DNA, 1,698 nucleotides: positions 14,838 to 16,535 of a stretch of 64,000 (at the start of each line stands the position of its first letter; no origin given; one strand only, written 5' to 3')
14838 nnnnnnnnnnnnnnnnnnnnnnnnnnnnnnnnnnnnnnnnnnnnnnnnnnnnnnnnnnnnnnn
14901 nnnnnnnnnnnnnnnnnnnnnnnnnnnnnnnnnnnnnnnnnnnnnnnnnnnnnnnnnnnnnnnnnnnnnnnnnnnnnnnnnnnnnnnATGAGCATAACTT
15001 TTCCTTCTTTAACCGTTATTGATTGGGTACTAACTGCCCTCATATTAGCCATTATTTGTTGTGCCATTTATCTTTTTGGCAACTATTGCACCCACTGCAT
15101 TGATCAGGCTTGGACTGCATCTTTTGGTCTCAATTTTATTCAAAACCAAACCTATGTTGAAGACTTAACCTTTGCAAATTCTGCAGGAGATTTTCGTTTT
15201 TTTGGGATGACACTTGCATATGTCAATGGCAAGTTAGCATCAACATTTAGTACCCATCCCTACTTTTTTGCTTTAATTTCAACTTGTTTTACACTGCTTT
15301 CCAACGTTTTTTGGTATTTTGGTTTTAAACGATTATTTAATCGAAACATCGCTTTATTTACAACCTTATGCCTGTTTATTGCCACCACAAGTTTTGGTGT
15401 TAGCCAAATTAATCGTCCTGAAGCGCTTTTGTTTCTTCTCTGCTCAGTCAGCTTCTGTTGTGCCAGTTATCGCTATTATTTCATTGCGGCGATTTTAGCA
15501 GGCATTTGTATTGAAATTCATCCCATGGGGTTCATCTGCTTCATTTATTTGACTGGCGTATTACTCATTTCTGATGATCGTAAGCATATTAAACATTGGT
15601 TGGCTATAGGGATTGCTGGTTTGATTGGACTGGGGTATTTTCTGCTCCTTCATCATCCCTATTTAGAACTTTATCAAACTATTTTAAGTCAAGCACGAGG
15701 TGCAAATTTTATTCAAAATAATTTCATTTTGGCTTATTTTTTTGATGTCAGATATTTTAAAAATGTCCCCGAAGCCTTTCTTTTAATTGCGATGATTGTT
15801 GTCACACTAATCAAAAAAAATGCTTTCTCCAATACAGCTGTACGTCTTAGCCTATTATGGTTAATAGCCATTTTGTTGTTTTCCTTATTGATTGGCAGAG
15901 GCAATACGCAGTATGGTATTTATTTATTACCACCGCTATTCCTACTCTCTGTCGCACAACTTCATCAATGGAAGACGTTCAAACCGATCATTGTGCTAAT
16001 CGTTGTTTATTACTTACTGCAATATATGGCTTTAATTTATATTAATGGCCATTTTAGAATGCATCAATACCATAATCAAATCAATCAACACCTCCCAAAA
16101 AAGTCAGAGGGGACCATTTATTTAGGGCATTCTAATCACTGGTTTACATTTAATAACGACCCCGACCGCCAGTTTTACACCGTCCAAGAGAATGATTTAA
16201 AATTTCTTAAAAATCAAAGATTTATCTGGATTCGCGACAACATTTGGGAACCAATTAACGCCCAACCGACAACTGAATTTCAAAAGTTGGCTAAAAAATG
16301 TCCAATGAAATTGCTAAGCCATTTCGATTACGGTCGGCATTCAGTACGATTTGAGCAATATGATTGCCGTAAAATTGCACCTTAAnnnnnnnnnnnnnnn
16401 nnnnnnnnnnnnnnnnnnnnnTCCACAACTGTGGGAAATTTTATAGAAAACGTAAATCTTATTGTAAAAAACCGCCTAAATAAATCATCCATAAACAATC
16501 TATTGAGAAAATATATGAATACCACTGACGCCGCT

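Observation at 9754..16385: Arn/Gtr-type undecaprenyl-phosphate glycosylation module apparently fed by a dTDP-amino-deoxysugar pathway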

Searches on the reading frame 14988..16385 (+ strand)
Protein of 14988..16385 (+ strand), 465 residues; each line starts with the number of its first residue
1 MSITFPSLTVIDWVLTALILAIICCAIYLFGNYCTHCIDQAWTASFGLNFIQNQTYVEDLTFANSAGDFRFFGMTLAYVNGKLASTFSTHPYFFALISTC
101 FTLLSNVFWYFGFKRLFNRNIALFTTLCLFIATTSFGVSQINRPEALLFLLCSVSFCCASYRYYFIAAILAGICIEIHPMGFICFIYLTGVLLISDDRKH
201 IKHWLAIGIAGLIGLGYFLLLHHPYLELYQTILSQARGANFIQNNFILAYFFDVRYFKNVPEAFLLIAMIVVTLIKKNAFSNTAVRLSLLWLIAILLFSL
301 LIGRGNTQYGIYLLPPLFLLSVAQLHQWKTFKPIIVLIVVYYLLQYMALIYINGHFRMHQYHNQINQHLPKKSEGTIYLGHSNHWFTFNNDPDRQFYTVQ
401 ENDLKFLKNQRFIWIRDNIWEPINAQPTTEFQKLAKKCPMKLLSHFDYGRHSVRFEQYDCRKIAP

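Call 3: search_protein_families(library=pfam, proteins=[window:14988-16385:+], max_evalue=0.01)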
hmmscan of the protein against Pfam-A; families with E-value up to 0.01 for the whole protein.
window:14988-16385:+ (465 aa): 1 family
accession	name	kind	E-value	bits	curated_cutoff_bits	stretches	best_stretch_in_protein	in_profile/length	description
PF13231.12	PMT_2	-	0.00082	20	26.1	1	96-218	26-154/160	Dolichyl-phosphate-mannose-protein mannosyltransferase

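Call 4: search_protein_families(library=ncbifam, proteins=[window:14988-16385:+], max_evalue=0.01)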
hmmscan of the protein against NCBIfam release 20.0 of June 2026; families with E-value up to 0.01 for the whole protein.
window:14988-16385:+ (465 aa): 0 families

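Call 7: find_encoding_contigs(protein=window:14988-16385:+, flank=10000, max_places=6)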
Protein window:14988-16385:+ (465 aa): no gene with exactly this product is on record in the collection.

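Call 8: find_homologous_proteins(query=window:14988-16385:+)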
Query window:14988-16385:+ (465 aa): 5 proteins with E <= 0.001 among 8000 candidates.
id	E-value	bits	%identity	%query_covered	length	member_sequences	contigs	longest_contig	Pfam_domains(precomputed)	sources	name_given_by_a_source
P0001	2.8e-294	994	93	100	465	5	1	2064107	-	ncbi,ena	-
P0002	8.0e-106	373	43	98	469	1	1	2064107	-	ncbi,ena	-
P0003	1.4e-57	214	32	99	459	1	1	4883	-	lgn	-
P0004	2.5e-49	187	30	98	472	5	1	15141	-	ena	-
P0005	2.1e-46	177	30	96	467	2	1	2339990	-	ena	-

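Call 9: find_encoding_contigs(protein=P0001, flank=10000, max_places=3)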
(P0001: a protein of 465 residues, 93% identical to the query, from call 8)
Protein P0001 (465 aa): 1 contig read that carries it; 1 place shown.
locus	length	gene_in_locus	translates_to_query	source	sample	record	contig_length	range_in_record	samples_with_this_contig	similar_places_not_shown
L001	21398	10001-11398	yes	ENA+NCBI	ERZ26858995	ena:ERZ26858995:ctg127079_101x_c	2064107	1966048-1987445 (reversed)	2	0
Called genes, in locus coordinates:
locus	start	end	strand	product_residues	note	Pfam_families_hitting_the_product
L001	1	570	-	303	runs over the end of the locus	PF10502:Peptidase_S26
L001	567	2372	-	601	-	PF00009:GTP_EFTU, PF03144:GTP_EFTU_D2 (weak), PF00679:EFG_C, PF06421:LepA_C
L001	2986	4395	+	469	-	-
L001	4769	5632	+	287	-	PF00483:NTP_transferase, PF12804:NTP_transf_3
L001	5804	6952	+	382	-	PF01041:DegT_DnrJ_EryC1, PF00266:Aminotran_5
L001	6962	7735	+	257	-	PF03559:Hexose_dehydrat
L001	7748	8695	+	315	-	PF01408:GFO_IDH_MocA, PF22725:GFO_IDH_MocA_C3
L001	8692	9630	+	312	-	PF00535:Glycos_transf_2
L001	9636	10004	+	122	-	PF00892:EamA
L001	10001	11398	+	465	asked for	-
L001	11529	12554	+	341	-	-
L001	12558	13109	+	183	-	-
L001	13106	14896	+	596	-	-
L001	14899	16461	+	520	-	PF03781:FGE-sulfatase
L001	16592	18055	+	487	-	PF00478:IMPDH, PF00571:CBS, PF03060:NMO, PF01070:FMN_dh, PF01645:Glu_synthase (weak)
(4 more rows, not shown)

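Call 10: find_encoding_contigs(protein=P0002, flank=10000, max_places=3)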
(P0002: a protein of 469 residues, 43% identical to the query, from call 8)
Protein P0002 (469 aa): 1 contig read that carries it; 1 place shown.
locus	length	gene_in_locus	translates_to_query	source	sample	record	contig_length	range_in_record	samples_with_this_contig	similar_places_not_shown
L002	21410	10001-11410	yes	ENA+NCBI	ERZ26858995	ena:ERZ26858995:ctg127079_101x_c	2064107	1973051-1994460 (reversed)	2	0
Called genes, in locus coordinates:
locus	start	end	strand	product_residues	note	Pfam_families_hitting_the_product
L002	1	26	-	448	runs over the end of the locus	PF00743:FMO-like, PF07992:Pyr_redox_2, PF13454:NAD_binding_9 (faint), PF13434:Lys_Orn_oxgnase, PF13738:Pyr_redox_3, PF00743:FMO-like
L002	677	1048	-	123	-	PF09966:DUF2200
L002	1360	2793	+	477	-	PF00171:Aldedh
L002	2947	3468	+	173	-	PF07977:FabA, PF22818:ApeI-like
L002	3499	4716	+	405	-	PF00109:ketoacyl-synt, PF02801:Ketoacyl-synt_C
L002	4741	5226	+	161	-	PF01288:HPPK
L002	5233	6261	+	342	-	PF02636:Methyltransf_28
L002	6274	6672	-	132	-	PF04186:FxsA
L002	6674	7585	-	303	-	PF10502:Peptidase_S26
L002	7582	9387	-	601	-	PF00009:GTP_EFTU, PF03144:GTP_EFTU_D2 (weak), PF00679:EFG_C, PF06421:LepA_C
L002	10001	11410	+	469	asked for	-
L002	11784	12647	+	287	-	PF00483:NTP_transferase, PF12804:NTP_transf_3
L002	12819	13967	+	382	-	PF01041:DegT_DnrJ_EryC1, PF00266:Aminotran_5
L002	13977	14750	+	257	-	PF03559:Hexose_dehydrat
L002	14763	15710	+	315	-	PF01408:GFO_IDH_MocA, PF22725:GFO_IDH_MocA_C3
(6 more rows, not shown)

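Call 11: find_encoding_contigs(protein=P0005, flank=10000, max_places=3)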
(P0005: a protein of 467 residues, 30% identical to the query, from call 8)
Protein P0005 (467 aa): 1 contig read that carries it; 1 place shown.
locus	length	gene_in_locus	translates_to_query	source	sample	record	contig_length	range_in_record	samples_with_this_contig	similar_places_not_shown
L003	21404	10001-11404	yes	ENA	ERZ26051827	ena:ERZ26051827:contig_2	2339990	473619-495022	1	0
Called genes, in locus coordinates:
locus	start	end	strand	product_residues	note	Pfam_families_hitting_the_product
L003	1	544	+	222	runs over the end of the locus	PF00702:Hydrolase, PF12710:HAD, PF13419:HAD_2, PF13242:Hydrolase_like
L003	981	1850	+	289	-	PF01555:N6_N4_Mtase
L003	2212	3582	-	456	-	PF07396:Porin_O_P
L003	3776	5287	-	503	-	PF01336:tRNA_anti-codon, PF00152:tRNA-synt_2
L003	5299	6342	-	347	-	PF03462:PCRF, PF00472:RF-1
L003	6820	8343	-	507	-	-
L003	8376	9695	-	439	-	-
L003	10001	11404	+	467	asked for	-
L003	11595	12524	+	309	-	PF00535:Glycos_transf_2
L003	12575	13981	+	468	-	-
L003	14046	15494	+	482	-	-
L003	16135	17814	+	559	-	PF14306:PUA_2, PF01747:ATP-sulfurylase, PF01583:APS_kinase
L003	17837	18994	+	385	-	PF00202:Aminotran_3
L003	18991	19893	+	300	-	PF02729:OTCace_N, PF00185:OTCace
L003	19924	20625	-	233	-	PF01895:PhoU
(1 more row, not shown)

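Call 12: find_encoding_contigs(protein=P0004, flank=10000, max_places=3)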
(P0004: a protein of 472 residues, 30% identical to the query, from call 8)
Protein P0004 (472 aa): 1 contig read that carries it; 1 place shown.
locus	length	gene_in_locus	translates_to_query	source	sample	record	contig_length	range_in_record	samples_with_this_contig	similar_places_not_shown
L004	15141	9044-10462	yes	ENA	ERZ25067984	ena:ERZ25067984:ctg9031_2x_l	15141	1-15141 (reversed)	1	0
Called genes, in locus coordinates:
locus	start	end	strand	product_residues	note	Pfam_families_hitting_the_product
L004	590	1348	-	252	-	PF00717:Peptidase_S24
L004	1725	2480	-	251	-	PF00717:Peptidase_S24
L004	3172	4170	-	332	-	PF02661:Fic, PF13411:MerR_1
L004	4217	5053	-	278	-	PF00950:ABC-3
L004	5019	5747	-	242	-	PF02463:SMC_N (faint), PF00005:ABC_tran, PF13401:AAA_22, PF13304:AAA_21 (faint)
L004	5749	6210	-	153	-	PF01475:FUR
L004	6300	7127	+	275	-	PF01297:ZnuA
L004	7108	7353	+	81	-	PF01297:ZnuA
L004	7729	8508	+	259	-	PF00535:Glycos_transf_2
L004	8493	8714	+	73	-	-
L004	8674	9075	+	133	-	PF04138:GtrA_DPMS_TM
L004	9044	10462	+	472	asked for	-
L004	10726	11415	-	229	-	PF00814:TsaD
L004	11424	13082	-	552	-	PF13307:Helicase_C_2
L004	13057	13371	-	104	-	-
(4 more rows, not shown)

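Call 19: find_homologous_proteins(query=A1, max_evalue=0.01)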
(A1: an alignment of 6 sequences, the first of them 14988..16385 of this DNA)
Query A1 (6 sequences) (465 aa, profile of the alignment): 11 proteins with E <= 0.01 among 8000 candidates.
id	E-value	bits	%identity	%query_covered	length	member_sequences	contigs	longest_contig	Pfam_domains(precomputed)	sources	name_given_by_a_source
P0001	1.8e-227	774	93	100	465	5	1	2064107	-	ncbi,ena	-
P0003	3.3e-216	737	32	99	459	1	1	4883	-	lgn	-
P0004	8.8e-213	726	30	98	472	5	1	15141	-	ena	-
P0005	2.2e-212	724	30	96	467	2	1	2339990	-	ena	-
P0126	9.2e-211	719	31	98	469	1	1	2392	-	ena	-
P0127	5.2e-204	697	29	97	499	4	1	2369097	-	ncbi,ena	-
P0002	4.4e-203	694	43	98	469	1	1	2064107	-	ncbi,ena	-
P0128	2.3e-192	658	33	97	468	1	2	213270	-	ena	-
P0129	2.5e-191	655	32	96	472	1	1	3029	-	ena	-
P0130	6.2e-187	640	31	92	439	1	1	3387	-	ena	-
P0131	9.6e-187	640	29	97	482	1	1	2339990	-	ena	-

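Call 33: predict_structure(alignment_id=A2)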
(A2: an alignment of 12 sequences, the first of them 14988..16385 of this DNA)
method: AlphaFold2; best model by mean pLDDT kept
length: 465 residues; sequences in the alignment: 12
mean_pLDDT: 75.7   pTM: 0.77
mean pLDDT of the five models: 75.7, 72.9, 67.2, 64.9, 47.3
residues with pLDDT >= 90: 72; 70-90: 256; 50-70: 107; < 50: 30
segments of 3 or more residues with pLDDT < 50: 1-5, 57-71, 137-142, 422-424
pLDDT, mean of each block of 10 residues (from residue 1): 49 77 76 59 67 56 42 67 77 75 90 90 90 61 70 94 91 83 89 79 85 83 72 64 66 60 82 84 90 87 66 90 86 83 80 73 81 73 61 60 74 79 62 87 86 88 73
secondary structure, 60 per line:
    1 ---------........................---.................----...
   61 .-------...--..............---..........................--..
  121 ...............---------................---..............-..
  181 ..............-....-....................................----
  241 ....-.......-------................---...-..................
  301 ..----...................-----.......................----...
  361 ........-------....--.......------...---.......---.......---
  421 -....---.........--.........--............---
elements in order: H10-33 H37-53 H58-61 H74-87 H91-116 H119-135 H145-160 H164-177 H179-194 H196-199 H201-236 H241-244 H246-252 H260-275 H283-302 H307-325 H331-353 H358-368 E376-379 H382-388 E395-397 H401-407 E411-417 H422-425 H429-437 E440-448 E451-459

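Call 36: search_protein_representatives(alignment_id=A1)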
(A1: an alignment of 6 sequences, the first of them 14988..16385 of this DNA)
Query: 6 sequences, 467 profile positions. Proteins with E-value up to 0.001 (for the whole library): 407; up to 1e-10: 232; up to 1e-30: 136. The best 150 are listed.
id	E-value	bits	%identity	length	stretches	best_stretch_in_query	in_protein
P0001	5.7e-228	774.0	-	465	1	2-461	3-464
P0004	2.8e-213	725.5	-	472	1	1-466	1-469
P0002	1.4e-203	693.6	-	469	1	4-467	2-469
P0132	4.5e-122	424.8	-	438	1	28-458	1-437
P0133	7.5e-91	321.9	-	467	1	5-460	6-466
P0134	3.4e-90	319.7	-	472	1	17-459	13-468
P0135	6.3e-89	315.5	-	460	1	9-457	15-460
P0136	5.4e-85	302.6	-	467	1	6-459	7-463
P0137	1.1e-81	291.6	-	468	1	11-456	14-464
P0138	1.6e-80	287.9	-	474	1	7-458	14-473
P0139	1.3e-70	255.1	-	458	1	11-440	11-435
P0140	2.1e-66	241.3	-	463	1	7-455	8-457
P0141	9.5e-66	239.1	-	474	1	15-395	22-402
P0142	3.3e-63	230.7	-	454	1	14-396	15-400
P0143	2.9e-62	227.6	-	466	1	15-429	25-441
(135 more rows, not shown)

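Call 62: search_protein_families(library=pfam, alignment_id=A4, max_evalue=0.01)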
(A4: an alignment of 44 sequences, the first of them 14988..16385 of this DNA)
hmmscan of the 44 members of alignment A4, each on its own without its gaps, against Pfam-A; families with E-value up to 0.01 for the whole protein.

A. member 1, window:14988-16385:+ (465 aa): 1 family
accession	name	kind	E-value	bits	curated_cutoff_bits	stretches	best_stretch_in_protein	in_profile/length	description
PF13231.12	PMT_2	-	0.00082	20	26.1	1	96-218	26-154/160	Dolichyl-phosphate-mannose-protein mannosyltransferase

B. families by the number of members that match (of 44 scanned): 5 families
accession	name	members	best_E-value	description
PF09594.16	GT87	3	6.5e-07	Glycosyltransferase family 87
PF13231.12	PMT_2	3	8.6e-06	Dolichyl-phosphate-mannose-protein mannosyltransferase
PF14897.12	EpsG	3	0.003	EpsG family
PF02366.24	PMT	1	0.00067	Dolichyl-phosphate-mannose-protein mannosyltransferase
PF11992.13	TgpA_N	1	0.0065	TgpA N-terminal domain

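Call 63: fold_search(model_id=the predicted structure, library=pdb)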
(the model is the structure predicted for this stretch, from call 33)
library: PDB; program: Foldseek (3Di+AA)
matches with E <= 10: 312; with E <= 0.001: 3
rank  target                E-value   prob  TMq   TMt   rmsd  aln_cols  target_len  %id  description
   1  9s6t_A                5.0e-05  1.00  0.54  0.53   7.7       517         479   13  Ternary cryo-EM structure of chicken ALG12 with Dol25-PP-GlcNAc2Man7, Dol25-P-Man, and Fab (released 2026-03-18)
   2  5f15                  7.0e-05  1.00  0.51  0.45   8.5       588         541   13  Crystal Structure of ArnT from Cupriavidus metallidurans bound to Undecaprenyl phosphate (released 2016-02-17)
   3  5ezm                  9.7e-05  1.00  0.47  0.42   9.1       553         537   14  Crystal Structure of ArnT from Cupriavidus metallidurans in the apo state (released 2016-02-17)
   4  3waj                  6.1e-03  1.00  0.45  0.29  14.4       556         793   12  Crystal structure of the Archaeoglobus fulgidus oligosaccharyltransferase (O29867_ARCFU) complex with Zn and sulfate (released 2013-10-30)
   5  6s7t_A                6.9e-03  1.00  0.45  0.33  11.6       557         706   10  Cryo-EM structure of human oligosaccharyltransferase complex OST-B (released 2019-12-18)
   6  9s6u_A                9.6e-03  1.00  0.53  0.46   8.9       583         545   12  Ternary cryo-EM structure of human ALG9 with Dol25-PP-GlcNAc2Man8, Dol25-P-Man and Fab (released 2026-03-18)
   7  9s6s_A                9.6e-03  1.00  0.49  0.44   9.8       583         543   13  Ternary cryo-EM structure of human ALG9 with Dol25-PP-GlcNAc2Man6, Dol25-P-Man and Fab (released 2026-03-18)
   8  9wno_A                1.3e-02  1.00  0.39  0.43  14.2       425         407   15  Cryo-EM structure of Candida glabrata GPI mannosyltransferase I bound to Dol-P-Man (released 2025-12-03)
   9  8imx_U                2.2e-02  1.00  0.39  0.43  10.8       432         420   11  Cryo-EM structure of GPI-T with a chimeric GPI-anchored protein (released 2023-08-16)
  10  3wak                  2.4e-02  1.00  0.42  0.25  13.3       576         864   12  Crystal structure of the Archaeoglobus fulgidus oligosaccharyltransferase (O29867_ARCFU) in the apo form (released 2013-10-30)
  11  8b6l_I                2.6e-02  0.99  0.37  0.28  12.5       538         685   10  Subtomogram average of the human Sec61-TRAP-OSTA-translocon (released 2022-12-07)
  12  5gmy_A                5.3e-02  0.99  0.35  0.22  16.2       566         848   12  Crystal structure of the Archaeoglobus fulgidus oligosaccharyltransferase (O29867_ARCFU) tethered with an acceptor pep (released 2017-02-01)
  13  7e9s_A                6.7e-02  0.99  0.39  0.24  16.2       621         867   11  Archaeal oligosaccharyltransferase AglB from Archaeoglobus fulgidus in complex with an inhibitory peptide and a dolich (released 2021-09-08)
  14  7w72_U                7.3e-02  0.99  0.34  0.36  13.3       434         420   12  Structure of a human glycosylphosphatidylinositol (GPI) transamidase (released 2022-02-16)
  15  9b3k_Z                9.0e-02  0.20  0.12  0.14  21.4       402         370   12  NorA in complex with Fab36 (NorA-BRIL fusion) (released 2024-12-11)
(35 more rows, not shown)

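Call 64: find_encoding_contigs(protein=P0127, flank=10000, max_places=2)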
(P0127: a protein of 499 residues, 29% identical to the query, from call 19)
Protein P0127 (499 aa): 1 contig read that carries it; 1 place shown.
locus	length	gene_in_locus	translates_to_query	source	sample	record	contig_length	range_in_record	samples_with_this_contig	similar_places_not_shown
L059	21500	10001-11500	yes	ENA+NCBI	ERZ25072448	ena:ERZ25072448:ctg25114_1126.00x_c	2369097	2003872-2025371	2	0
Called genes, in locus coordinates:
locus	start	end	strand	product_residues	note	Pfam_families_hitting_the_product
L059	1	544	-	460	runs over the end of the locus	-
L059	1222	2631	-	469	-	PF03160:Calx-beta (weak)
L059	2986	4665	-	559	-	-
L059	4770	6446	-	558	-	-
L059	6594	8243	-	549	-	PF07581:Glug (weak)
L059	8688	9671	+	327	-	PF00535:Glycos_transf_2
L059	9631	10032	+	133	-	PF04138:GtrA_DPMS_TM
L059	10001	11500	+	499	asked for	-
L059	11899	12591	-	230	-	PF00814:TsaD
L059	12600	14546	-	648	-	PF00270:DEAD, PF04851:ResIII (faint), PF13307:Helicase_C_2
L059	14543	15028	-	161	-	PF02542:YgbB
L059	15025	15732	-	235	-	PF01128:IspD, PF12804:NTP_transf_3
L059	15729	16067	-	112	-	PF04977:DivIC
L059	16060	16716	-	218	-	PF00677:Lum_binding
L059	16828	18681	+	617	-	PF11932:DUF3450, PF01618:MotA_ExbB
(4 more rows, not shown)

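Call 65: find_encoding_contigs(protein=P0128, flank=10000, max_places=2)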
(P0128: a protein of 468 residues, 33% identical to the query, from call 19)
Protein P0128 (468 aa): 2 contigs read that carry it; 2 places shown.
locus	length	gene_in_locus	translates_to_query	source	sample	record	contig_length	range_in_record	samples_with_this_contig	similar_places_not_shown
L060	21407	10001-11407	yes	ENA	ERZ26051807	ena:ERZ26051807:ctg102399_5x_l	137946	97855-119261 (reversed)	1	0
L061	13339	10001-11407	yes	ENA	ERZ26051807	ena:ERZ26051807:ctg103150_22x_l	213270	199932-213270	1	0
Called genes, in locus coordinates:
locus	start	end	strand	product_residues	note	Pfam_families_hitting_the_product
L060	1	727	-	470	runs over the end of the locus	PF00528:BPD_transp_1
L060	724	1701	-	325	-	PF19300:BPD_transp_1_N (weak), PF00528:BPD_transp_1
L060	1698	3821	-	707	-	PF00496:SBP_bac_5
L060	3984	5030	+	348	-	PF12849:PBP_like_2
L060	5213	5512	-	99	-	-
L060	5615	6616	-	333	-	-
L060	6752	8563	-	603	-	PF07581:Glug (faint), PF12733:Cadherin-like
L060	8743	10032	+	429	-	PF00535:Glycos_transf_2, PF04138:GtrA_DPMS_TM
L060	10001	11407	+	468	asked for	-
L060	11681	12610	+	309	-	PF00535:Glycos_transf_2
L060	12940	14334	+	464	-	-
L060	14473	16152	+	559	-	PF14306:PUA_2, PF01747:ATP-sulfurylase, PF01583:APS_kinase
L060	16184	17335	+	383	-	PF00202:Aminotran_3, PF01212:Beta_elim_lyase (weak)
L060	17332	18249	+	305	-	PF02729:OTCace_N, PF00185:OTCace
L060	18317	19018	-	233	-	PF01895:PhoU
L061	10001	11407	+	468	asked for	-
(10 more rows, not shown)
